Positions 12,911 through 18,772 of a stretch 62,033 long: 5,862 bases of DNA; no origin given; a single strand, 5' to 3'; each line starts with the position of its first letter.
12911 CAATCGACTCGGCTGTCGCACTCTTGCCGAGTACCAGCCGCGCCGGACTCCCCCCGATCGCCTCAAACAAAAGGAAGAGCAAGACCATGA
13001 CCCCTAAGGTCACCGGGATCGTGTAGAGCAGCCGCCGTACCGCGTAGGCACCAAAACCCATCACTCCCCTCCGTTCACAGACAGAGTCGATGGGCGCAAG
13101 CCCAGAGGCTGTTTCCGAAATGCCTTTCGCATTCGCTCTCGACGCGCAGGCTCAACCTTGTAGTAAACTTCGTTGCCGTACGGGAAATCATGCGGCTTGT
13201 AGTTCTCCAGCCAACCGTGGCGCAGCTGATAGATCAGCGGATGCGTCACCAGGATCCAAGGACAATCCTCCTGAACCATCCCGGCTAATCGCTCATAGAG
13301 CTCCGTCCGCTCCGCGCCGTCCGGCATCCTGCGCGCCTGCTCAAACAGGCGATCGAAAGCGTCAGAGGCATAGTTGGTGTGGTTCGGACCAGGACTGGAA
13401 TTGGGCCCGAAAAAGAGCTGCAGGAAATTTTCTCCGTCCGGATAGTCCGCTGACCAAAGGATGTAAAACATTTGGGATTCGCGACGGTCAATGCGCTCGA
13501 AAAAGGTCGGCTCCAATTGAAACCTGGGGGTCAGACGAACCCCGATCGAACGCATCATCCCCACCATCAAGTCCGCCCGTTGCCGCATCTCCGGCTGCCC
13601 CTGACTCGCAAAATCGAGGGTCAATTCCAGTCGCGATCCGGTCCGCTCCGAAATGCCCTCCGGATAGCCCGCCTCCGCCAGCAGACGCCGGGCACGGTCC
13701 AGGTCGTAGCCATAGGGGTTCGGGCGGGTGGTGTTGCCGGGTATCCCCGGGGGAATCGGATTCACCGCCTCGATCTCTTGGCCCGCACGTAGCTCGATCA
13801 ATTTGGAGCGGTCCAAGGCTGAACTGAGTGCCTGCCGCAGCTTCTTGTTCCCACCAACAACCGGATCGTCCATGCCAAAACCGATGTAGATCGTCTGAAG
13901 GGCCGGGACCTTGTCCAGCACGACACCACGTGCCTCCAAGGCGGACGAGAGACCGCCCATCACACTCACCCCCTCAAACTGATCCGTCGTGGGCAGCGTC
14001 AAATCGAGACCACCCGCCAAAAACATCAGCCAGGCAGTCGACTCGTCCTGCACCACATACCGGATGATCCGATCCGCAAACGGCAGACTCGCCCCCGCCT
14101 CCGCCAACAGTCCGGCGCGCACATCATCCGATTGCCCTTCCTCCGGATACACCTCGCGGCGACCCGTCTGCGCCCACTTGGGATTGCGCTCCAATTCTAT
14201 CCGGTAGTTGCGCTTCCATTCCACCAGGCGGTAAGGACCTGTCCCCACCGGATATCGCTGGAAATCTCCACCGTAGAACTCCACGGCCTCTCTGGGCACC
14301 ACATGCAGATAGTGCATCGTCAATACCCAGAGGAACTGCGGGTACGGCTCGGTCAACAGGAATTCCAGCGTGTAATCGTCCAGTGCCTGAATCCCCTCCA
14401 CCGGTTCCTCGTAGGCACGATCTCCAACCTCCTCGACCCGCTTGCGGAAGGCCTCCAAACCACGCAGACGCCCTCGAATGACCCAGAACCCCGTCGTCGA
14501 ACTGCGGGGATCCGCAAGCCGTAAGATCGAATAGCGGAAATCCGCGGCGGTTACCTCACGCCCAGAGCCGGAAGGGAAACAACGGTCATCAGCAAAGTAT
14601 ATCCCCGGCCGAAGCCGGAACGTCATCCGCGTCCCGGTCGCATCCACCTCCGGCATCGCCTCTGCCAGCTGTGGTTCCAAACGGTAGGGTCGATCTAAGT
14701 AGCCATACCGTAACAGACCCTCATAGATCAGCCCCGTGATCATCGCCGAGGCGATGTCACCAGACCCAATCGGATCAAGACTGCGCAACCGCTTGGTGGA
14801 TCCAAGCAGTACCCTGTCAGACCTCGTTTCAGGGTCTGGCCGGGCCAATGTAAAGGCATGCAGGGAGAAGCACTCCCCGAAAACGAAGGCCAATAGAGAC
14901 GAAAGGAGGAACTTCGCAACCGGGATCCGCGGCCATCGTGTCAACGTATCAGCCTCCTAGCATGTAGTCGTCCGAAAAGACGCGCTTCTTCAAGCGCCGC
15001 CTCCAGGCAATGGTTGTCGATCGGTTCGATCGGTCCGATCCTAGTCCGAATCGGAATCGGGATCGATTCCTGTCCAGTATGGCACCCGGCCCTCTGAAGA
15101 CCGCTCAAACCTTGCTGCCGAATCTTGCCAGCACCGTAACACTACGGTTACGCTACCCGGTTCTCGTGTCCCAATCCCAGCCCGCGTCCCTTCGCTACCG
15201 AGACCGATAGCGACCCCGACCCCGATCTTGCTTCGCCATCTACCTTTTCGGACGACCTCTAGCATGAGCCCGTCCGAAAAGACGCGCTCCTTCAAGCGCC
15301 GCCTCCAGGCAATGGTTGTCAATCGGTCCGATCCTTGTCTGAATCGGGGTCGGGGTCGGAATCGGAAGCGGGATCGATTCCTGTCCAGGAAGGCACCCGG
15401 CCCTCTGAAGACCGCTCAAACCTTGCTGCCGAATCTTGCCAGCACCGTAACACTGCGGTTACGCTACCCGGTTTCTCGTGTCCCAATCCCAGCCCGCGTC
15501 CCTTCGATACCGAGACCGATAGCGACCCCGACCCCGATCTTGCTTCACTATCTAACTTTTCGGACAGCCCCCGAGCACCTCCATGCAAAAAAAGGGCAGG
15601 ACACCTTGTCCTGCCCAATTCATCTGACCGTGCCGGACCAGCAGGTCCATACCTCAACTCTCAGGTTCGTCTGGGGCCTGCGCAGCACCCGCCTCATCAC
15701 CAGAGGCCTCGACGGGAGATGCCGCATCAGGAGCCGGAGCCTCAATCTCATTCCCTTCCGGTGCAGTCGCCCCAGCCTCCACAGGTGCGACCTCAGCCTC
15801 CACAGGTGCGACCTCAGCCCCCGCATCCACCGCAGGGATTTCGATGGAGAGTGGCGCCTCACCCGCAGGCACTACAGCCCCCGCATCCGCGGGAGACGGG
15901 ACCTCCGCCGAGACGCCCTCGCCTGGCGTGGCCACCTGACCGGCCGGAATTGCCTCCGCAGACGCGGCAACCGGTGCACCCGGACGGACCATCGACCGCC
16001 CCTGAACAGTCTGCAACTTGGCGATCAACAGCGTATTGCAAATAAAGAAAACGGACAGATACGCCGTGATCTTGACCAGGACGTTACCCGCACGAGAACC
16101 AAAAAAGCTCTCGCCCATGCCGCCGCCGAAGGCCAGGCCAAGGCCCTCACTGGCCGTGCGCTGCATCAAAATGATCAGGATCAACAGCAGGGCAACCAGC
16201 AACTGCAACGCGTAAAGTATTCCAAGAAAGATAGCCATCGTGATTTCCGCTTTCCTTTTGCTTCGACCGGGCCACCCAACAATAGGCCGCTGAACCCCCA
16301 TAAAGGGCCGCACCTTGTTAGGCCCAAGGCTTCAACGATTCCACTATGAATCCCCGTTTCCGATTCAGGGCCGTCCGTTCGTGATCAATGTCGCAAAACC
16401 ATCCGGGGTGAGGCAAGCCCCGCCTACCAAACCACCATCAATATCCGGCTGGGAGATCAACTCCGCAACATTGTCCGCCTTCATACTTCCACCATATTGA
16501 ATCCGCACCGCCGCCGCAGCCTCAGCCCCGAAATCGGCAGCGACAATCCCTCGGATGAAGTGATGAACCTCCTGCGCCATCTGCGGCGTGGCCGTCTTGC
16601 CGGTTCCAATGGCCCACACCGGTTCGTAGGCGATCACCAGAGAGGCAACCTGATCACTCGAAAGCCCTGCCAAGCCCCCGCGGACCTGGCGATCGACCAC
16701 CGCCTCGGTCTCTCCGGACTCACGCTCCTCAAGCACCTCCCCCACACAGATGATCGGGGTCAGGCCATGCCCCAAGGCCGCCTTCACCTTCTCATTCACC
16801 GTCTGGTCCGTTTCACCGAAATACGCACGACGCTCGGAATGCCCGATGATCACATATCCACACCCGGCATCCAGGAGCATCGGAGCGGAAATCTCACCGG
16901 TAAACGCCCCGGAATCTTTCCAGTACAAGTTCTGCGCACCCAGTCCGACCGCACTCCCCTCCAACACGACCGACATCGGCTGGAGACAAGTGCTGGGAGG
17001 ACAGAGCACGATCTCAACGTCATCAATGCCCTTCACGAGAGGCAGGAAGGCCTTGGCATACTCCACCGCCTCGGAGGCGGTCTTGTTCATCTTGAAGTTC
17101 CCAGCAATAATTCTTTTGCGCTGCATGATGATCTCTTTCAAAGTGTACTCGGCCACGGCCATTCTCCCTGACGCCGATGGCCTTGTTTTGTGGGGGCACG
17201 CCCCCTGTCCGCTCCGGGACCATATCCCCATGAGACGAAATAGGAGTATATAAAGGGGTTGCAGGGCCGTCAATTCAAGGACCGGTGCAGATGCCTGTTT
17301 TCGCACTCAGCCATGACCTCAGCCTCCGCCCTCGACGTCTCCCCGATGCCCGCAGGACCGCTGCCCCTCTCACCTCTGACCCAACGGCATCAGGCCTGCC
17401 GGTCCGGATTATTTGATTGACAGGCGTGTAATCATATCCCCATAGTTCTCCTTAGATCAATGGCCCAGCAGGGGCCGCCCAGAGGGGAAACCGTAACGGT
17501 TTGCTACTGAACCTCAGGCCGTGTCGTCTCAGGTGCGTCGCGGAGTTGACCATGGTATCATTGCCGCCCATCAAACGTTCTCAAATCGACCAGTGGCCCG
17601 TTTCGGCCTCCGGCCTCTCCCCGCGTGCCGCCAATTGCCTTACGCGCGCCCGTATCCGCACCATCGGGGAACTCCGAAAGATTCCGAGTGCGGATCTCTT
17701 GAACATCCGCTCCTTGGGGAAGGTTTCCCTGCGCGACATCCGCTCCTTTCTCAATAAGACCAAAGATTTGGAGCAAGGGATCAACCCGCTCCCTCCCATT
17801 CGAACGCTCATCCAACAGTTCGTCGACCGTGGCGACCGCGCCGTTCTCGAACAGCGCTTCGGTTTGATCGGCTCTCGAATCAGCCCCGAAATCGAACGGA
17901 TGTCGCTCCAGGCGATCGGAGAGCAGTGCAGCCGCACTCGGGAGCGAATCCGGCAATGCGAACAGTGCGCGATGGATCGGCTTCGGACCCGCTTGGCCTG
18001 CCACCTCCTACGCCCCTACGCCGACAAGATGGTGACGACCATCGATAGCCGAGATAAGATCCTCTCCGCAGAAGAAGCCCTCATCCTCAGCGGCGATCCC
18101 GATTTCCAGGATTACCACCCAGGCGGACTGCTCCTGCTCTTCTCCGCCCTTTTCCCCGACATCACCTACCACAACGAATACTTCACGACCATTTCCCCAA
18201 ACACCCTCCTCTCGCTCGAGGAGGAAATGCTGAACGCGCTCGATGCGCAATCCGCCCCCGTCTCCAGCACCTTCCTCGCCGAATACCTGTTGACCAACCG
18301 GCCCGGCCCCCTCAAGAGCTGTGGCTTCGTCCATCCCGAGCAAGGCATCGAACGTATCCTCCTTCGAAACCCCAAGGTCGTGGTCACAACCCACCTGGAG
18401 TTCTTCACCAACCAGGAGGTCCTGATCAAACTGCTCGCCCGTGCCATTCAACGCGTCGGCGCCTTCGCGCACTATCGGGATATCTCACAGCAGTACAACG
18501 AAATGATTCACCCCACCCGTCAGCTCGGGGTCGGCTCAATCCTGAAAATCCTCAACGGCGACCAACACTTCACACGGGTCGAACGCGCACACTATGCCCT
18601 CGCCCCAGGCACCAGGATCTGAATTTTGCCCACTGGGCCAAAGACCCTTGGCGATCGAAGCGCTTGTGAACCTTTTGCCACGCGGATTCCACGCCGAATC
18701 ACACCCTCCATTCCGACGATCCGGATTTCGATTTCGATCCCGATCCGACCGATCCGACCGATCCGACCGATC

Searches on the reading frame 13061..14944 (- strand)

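Call 11: search_protein_families(library=pfam, proteins=[window:13061-14944:-])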
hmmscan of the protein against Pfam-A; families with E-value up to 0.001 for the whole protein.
window:13061-14944:- (627 aa): 1 family
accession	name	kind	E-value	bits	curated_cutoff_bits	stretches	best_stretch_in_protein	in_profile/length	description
PF00496.27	SBP_bac_5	-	1.6e-68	231.9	32.4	1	89-516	2-365/368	Bacterial extracellular solute-binding proteins, family 5 Middle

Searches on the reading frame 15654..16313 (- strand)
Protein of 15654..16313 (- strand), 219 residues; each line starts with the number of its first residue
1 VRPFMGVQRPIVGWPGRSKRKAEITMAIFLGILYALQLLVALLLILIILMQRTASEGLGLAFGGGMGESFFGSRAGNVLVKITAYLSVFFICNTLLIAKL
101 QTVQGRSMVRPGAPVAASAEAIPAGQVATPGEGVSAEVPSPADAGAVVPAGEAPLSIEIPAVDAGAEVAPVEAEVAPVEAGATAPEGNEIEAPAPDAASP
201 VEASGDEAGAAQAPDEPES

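Call 11: search_protein_families(library=pfam, proteins=[window:15654-16313:-])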
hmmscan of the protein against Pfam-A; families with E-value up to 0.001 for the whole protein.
window:15654-16313:- (219 aa): 1 family
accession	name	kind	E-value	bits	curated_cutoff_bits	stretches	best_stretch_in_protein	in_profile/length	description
PF03840.19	SecG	-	1.3e-14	54.5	29.2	1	32-98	1-68/70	Preprotein translocase SecG subunit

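Call 20: find_encoding_contigs(protein=window:15657-16238:-, flank=10000, max_places=10)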
Protein seq(194 aa) (194 aa): 9 contigs read that carry it; 9 places shown.
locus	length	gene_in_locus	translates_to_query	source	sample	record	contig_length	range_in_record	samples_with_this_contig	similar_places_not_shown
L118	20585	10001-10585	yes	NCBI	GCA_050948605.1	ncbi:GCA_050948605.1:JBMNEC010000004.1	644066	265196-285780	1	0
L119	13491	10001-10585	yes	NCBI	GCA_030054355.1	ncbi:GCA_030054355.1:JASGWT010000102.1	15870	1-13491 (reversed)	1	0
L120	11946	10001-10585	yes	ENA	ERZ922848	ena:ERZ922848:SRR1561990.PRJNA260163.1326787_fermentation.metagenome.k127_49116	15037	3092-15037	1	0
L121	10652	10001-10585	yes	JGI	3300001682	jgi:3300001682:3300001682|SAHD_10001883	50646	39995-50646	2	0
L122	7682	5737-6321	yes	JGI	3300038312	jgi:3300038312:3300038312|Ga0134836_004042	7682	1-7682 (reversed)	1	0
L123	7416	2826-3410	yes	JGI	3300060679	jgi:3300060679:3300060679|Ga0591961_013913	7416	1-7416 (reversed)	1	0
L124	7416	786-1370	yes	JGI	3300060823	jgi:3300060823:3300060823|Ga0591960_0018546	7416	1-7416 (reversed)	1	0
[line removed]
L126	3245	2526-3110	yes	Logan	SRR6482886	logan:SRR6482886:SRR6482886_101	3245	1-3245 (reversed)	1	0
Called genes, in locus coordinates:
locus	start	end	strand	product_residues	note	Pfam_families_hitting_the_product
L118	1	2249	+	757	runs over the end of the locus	PF17764:PriA_3primeBD, PF00270:DEAD, PF04851:ResIII, PF18319:Zn_ribbon_PriA, PF00271:Helicase_C, PF18074:PriA_C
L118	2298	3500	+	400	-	PF13439:Glyco_transf_4, PF13579:Glyco_trans_4_4, PF13477:Glyco_trans_4_2 (weak), PF00534:Glycos_transf_1, PF13692:Glyco_trans_1_4, PF13524:Glyco_trans_1_2 (weak)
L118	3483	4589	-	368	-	PF03739:LptF_LptG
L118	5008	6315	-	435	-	-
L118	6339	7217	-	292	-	PF14236:DruA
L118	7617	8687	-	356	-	PF03118:RNA_pol_A_CTD, PF04545:Sigma70_r4 (weak)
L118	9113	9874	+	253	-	PF00121:TIM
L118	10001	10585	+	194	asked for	PF03840:SecG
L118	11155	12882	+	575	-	PF00496:SBP_bac_5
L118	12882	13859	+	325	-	PF19300:BPD_transp_1_N (weak), PF00528:BPD_transp_1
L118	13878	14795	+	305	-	PF12911:OppC_N, PF00528:BPD_transp_1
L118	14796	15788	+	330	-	PF13304:AAA_21 (faint), PF00005:ABC_tran, PF08352:oligo_HPY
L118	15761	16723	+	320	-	PF00005:ABC_tran, PF08352:oligo_HPY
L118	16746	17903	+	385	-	PF01702:TGT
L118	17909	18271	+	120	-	PF02699:YajC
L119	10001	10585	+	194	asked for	PF03840:SecG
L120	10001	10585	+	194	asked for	PF03840:SecG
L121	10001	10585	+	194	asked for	PF03840:SecG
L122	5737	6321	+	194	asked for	PF03840:SecG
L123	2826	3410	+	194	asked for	PF03840:SecG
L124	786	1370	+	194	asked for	PF03840:SecG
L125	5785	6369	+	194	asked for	PF03840:SecG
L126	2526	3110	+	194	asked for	PF03840:SecG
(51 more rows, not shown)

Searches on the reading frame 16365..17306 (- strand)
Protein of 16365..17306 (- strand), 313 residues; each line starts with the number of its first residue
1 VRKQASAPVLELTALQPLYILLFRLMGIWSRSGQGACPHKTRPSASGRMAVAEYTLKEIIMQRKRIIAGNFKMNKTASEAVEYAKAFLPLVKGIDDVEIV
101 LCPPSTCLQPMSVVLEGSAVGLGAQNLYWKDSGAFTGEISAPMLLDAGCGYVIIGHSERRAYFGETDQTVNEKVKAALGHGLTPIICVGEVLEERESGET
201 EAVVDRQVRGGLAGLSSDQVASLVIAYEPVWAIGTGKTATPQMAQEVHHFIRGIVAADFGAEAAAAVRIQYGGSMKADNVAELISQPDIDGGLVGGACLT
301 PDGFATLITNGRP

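Call 11: search_protein_families(library=pfam, proteins=[window:16365-17306:-])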
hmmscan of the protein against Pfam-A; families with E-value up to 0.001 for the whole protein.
window:16365-17306:- (313 aa): 1 family
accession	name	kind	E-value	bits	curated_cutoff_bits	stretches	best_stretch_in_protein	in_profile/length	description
PF00121.24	TIM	-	1.5e-97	326.4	20.1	1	66-309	2-243/245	Triosephosphate isomerase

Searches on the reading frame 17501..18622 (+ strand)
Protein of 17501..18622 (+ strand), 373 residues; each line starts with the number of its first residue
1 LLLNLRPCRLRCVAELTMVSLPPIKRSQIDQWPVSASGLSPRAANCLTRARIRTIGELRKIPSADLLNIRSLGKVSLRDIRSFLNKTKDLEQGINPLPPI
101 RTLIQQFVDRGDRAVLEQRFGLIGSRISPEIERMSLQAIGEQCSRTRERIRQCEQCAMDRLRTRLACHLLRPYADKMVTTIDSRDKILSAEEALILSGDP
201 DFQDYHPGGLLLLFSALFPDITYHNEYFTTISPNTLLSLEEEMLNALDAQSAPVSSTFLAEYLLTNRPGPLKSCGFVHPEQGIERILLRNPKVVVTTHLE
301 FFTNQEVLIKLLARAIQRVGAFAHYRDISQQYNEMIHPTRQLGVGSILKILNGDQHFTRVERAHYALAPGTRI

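Call 11: search_protein_families(library=pfam, proteins=[window:17501-18622:+])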
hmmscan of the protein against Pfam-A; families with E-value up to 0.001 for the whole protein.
window:17501-18622:+ (373 aa): 2 families
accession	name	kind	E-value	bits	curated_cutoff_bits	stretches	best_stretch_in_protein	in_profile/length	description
PF03118.21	RNA_pol_A_CTD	-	4.1e-13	49.3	23.8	1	37-85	18-66/67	Bacterial RNA polymerase, alpha chain C terminal domain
PF04545.22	Sigma70_r4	-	7.2e-07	29.1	24.1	1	112-162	9-49/50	Sigma-70, region 4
